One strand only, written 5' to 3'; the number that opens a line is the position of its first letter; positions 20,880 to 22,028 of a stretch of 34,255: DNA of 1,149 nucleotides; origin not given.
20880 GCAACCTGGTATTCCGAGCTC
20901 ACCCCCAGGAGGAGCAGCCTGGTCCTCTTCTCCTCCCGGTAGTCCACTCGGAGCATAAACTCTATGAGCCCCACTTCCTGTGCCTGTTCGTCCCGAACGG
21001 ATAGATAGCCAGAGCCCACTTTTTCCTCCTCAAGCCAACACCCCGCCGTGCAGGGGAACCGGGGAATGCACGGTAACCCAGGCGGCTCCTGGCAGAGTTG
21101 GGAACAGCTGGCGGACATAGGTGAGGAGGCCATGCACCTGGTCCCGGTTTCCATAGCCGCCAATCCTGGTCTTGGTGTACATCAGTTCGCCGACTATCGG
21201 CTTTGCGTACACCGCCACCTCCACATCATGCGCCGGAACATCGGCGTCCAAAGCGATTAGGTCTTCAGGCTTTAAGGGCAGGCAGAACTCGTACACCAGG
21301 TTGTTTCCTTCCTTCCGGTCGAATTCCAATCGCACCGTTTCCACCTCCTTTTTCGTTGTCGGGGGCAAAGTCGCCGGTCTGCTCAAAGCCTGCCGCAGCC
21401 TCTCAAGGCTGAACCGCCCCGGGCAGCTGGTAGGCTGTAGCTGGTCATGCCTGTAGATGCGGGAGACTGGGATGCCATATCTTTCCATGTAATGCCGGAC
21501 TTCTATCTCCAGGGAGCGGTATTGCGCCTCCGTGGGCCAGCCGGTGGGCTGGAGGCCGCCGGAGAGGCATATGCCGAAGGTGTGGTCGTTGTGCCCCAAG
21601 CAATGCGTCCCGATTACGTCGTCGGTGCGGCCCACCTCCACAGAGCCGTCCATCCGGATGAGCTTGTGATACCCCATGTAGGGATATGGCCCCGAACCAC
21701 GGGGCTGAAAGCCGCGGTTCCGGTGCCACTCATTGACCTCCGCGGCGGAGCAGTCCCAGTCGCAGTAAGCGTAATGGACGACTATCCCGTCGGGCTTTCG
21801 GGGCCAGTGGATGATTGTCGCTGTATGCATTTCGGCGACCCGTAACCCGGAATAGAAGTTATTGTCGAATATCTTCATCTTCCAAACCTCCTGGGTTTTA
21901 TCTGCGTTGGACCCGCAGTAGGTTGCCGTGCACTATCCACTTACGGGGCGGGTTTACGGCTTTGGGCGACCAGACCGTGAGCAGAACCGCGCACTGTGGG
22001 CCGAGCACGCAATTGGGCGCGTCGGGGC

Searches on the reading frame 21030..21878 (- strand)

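Call 12: search_protein_families(library=pfam, proteins=[window:21030-21878:-], max_evalue=0.01)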
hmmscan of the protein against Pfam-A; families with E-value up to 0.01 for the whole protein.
window:21030-21878:- (282 aa): 1 family
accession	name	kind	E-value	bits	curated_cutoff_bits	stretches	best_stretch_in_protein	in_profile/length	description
PF01510.30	Amidase_2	-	8.5e-17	62.1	26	1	27-155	3-131/131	N-acetylmuramoyl-L-alanine amidase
